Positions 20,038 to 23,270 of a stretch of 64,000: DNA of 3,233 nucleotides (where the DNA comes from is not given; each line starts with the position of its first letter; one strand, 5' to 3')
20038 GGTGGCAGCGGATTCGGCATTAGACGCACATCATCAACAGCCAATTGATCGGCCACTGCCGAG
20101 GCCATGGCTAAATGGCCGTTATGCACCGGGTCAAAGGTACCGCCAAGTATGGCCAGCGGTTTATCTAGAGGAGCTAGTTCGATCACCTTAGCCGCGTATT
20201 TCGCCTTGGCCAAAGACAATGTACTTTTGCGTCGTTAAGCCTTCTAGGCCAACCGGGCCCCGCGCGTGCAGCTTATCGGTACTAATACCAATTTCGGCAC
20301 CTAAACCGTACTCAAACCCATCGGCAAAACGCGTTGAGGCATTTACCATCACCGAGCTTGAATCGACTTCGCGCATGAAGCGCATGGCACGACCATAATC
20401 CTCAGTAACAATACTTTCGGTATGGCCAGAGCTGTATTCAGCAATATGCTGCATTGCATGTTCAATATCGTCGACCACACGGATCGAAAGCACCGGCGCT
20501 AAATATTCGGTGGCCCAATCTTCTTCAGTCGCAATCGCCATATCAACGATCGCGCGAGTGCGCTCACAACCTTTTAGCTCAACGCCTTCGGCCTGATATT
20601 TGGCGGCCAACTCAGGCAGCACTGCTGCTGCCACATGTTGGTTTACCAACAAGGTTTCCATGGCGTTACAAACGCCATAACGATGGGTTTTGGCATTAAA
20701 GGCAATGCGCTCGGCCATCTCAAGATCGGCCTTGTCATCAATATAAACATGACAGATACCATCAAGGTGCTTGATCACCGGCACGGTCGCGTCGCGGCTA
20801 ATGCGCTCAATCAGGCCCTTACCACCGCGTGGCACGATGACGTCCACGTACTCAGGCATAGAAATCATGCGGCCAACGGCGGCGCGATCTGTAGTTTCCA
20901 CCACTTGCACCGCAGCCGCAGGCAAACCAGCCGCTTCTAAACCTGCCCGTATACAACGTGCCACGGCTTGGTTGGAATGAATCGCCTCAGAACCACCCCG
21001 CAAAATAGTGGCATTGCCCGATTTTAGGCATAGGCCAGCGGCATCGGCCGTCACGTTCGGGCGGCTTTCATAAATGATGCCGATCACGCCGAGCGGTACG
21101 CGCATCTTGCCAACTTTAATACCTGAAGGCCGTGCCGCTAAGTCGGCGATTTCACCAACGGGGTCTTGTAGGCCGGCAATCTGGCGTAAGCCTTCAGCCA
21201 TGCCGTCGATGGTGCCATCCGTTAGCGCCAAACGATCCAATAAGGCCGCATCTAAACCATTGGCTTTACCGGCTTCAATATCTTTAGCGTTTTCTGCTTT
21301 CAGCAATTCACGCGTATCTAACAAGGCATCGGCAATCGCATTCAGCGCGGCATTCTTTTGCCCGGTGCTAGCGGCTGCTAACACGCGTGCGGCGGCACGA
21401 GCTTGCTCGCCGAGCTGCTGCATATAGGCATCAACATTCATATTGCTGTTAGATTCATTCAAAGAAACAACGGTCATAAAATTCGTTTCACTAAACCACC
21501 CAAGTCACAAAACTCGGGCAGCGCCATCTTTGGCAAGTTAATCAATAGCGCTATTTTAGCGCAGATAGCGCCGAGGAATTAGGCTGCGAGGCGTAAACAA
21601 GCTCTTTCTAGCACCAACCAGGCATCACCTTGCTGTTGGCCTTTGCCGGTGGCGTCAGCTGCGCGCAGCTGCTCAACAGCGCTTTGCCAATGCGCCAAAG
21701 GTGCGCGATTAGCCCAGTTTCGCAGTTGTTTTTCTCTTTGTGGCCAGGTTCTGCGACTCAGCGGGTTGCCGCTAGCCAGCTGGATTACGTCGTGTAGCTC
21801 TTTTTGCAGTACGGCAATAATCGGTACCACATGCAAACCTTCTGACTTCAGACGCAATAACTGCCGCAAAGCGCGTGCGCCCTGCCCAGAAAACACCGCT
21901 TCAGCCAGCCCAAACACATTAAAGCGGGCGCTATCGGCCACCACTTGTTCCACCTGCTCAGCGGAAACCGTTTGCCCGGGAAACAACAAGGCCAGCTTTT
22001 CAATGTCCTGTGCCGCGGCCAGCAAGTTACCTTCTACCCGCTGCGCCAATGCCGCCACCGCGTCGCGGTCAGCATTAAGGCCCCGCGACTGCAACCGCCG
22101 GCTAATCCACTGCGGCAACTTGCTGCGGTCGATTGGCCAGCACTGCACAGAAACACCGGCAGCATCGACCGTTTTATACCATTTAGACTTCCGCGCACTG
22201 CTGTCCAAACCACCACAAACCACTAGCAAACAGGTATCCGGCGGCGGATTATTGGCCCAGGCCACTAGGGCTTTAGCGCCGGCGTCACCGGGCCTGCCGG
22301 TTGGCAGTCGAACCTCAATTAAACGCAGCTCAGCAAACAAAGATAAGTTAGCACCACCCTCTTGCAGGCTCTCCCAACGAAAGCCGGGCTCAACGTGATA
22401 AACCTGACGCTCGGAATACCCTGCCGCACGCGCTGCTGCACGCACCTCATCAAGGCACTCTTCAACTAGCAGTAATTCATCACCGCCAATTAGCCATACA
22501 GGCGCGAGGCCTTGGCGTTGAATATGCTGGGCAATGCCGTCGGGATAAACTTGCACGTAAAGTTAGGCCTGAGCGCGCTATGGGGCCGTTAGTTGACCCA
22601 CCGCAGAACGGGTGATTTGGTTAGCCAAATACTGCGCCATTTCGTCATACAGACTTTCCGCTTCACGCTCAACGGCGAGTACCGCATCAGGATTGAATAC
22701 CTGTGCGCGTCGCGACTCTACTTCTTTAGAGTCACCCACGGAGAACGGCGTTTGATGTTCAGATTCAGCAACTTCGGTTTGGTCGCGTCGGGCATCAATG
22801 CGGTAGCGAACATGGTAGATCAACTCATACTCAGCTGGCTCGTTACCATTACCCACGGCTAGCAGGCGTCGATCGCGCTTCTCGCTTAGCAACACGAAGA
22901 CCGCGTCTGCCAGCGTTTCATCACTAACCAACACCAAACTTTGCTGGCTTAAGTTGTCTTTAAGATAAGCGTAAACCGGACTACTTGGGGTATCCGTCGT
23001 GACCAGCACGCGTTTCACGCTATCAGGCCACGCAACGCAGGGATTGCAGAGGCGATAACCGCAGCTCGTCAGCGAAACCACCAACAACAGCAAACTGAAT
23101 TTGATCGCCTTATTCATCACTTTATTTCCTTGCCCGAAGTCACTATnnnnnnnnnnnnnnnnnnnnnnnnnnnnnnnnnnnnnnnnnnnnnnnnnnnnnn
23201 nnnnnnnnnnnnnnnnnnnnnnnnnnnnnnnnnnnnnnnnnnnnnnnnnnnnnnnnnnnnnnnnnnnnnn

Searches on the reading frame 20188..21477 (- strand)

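Call 3: search_protein_families(library=pfam, proteins=[window:20188-21477:-], max_evalue=0.01)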
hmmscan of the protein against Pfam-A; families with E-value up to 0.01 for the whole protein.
window:20188-21477:- (429 aa): 1 family
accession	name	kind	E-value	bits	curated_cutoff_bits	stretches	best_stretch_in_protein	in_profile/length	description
PF00171.27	Aldedh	-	6.6e-26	91.3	23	2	22-296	34-295/461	Aldehyde dehydrogenase family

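Call 4: search_protein_families(library=ncbifam, proteins=[window:20188-21477:-], max_evalue=0.01)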
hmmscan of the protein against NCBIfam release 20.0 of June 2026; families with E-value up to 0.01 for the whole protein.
window:20188-21477:- (429 aa): 27 families (the best 25 are shown)
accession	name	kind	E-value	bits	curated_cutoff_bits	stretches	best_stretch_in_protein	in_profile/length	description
NF001221.0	PRK00197.1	equivalog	2e-188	626.4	289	1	15-428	3-417/418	glutamate-5-semialdehyde dehydrogenase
TIGR00407.1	proA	equivalog_domain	1e-150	502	317.45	1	26-418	1-398/398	glutamate-5-semialdehyde dehydrogenase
TIGR01092.1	P5CS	equivalog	1.3e-108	364.1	796.75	1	20-427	289-694/715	delta l-pyrroline-5-carboxylate synthetase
NF010378.0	PRK13805.1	equivalog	6.2e-16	57.4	951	2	126-293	108-276/872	bifunctional acetaldehyde-CoA/alcohol dehydrogenase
NF040648.1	lactal_redase_Meth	equivalog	3.9e-14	52.5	650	2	303-386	342-430/463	lactaldehyde dehydrogenase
TIGR02518.1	EutH_ACDH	equivalog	4.8e-13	48.8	620.1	1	24-291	15-268/488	acetaldehyde dehydrogenase (acetylating)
NF047625.1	AcylSulfactDhSauS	equivalog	1.7e-12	46.9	600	2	18-293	5-267/464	acylating sulfoacetaldehyde dehydrogenase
NF052305.1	DioxValDhHalo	equivalog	5.6e-12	45.3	750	2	312-418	377-477/483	2,5-dioxovalerate dehydrogenase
NF042993.1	AlphKGSA_gudD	equivalog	3.7e-11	42.5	770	2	312-382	377-442/481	alpha-ketoglutaric semialdehyde dehydrogenase GucD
NF050084.1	pip_6_carb_DH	equivalog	3.4e-10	39.5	730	1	126-296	115-289/475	L-piperidine-6-carboxylate dehydrogenase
TIGR01804.1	BADH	equivalog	6.5e-09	34.8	668.6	1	26-293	44-299/467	betaine-aldehyde dehydrogenase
NF006916.0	PRK09407.1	equivalog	3.6e-08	32.4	521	1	20-295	59-322/526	succinic semialdehyde dehydrogenase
NF007497.0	PRK10090.1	equivalog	7.1e-08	31.6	500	1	27-295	54-310/480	aldehyde dehydrogenase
NF045736.1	PaDhStyDRhodo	equivalog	2e-07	29.9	800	1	25-296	48-312/479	phenylacetaldehyde dehydrogenase StyD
NF009725.0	PRK13252.1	equivalog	7.7e-07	27.9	593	1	125-295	139-309/488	betaine-aldehyde dehydrogenase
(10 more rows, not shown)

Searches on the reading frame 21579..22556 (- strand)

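Call 3: search_protein_families(library=pfam, proteins=[window:21579-22556:-], max_evalue=0.01)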
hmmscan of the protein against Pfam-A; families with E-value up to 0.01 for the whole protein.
window:21579-22556:- (325 aa): 2 families
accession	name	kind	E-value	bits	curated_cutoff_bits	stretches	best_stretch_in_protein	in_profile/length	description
PF06144.19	DNA_pol3_delta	-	6.7e-07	29.8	21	1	22-139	2-123/124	DNA polymerase III, delta subunit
PF12169.13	DNA_pol3_gamma3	-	0.00081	19.6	24.4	1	197-289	1-95/143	DNA polymerase III subunits gamma and tau domain III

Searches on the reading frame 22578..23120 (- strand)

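Call 3: search_protein_families(library=pfam, proteins=[window:22578-23120:-], max_evalue=0.01)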
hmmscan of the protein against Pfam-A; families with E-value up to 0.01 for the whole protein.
window:22578-23120:- (180 aa): 1 family
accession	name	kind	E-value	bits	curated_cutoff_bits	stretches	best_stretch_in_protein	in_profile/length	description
PF04390.17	LptE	-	3e-11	44.4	23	1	40-171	6-116/118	Lipopolysaccharide-assembly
